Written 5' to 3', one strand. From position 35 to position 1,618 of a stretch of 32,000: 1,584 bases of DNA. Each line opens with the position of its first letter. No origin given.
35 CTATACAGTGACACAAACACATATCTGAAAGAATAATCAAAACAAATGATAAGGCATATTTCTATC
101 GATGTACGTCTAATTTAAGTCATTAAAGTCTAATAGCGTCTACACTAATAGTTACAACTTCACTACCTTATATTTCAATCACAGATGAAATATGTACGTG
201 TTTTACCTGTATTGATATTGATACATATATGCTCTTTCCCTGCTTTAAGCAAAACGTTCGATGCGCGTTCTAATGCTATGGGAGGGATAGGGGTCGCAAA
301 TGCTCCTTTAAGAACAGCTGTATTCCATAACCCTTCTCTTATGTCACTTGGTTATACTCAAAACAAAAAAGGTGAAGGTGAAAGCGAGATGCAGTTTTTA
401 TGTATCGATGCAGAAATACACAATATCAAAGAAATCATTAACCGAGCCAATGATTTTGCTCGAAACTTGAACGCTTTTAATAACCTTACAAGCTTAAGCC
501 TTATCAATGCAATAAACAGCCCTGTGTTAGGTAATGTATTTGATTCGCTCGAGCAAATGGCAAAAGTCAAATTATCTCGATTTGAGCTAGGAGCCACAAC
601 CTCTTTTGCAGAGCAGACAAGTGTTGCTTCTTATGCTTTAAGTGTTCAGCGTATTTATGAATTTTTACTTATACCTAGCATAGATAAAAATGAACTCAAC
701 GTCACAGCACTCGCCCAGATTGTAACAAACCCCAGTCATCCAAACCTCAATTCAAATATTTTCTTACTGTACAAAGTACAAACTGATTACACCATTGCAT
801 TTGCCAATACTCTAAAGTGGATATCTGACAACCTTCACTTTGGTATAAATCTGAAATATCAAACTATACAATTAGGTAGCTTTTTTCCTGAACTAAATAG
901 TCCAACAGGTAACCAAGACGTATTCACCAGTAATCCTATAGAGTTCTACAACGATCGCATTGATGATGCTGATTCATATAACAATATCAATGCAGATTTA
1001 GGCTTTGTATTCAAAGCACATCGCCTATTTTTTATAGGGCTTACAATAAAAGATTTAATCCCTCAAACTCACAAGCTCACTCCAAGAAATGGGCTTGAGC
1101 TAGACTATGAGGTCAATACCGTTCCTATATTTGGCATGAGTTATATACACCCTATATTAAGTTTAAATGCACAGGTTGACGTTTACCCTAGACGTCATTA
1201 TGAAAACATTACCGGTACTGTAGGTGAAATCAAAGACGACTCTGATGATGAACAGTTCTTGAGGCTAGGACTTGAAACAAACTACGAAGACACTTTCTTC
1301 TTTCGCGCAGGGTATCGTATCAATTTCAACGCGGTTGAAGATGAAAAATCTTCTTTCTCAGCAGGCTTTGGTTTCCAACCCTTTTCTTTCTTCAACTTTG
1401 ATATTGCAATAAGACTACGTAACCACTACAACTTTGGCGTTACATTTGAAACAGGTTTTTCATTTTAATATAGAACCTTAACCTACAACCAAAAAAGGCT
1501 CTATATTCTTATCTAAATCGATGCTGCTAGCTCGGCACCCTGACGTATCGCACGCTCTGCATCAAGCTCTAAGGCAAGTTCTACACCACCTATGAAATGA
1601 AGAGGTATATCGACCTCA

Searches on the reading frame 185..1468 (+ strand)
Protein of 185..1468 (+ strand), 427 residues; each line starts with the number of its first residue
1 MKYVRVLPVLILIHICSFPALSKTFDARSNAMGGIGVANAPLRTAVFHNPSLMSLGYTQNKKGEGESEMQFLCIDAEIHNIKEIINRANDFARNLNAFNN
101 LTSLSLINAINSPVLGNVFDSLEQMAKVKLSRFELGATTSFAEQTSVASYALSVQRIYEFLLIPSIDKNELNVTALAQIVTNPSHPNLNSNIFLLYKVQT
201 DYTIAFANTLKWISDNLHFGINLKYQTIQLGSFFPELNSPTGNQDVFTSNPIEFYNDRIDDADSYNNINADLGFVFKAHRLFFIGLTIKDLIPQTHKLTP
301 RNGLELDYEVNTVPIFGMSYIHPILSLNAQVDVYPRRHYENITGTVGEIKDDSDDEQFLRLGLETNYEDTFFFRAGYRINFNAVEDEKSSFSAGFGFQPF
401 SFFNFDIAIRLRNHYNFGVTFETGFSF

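Call 19: find_encoding_contigs(protein=window:185-1468:+, flank=10000, max_places=4)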
Protein window:185-1468:+ (427 aa): 8 contigs read that carry it; 4 places shown.
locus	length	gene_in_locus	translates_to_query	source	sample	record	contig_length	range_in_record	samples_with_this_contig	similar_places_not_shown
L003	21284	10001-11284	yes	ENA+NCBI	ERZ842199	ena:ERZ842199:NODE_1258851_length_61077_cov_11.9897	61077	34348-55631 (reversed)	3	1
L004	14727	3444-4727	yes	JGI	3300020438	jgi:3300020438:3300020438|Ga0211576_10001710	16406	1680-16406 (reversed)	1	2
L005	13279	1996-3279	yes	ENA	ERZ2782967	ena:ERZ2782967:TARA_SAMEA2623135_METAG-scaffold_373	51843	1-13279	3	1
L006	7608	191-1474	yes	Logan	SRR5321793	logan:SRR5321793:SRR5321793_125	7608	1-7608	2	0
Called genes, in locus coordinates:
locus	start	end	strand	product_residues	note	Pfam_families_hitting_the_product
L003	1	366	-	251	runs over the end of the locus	PF06175:MiaE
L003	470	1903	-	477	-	PF13522:GATase_6 (weak), PF13537:GATase_7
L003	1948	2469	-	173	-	PF02674:Colicin_V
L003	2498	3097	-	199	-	PF05036:SPOR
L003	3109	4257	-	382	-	PF08245:Mur_ligase_M, PF27239:FOL3_C (faint), PF02875:Mur_ligase_C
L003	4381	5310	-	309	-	PF17848:Zn_ribbon_ACC, PF01039:Carboxyl_trans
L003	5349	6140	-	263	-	PF01416:PseudoU_synth_1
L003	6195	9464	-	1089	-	-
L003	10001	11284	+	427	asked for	PF13729:TraF_2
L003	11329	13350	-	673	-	PF00724:Oxidored_FMN, PF03486:HI0933_like (faint), PF00070:Pyr_redox (faint), PF07992:Pyr_redox_2, PF13450:NAD_binding_8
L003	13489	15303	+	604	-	PF01343:Peptidase_S49, PF25145:NfeD1b_N (weak), PF01343:Peptidase_S49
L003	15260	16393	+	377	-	PF00710:Asparaginase, PF17763:Asparaginase_C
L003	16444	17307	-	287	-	PF05472:Ter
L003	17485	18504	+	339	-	PF13483:Lactamase_B_3, PF12706:Lactamase_B_2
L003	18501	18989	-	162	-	PF08212:Lipocalin_2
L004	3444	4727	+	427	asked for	PF13729:TraF_2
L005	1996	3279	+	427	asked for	PF13729:TraF_2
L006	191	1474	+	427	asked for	PF13729:TraF_2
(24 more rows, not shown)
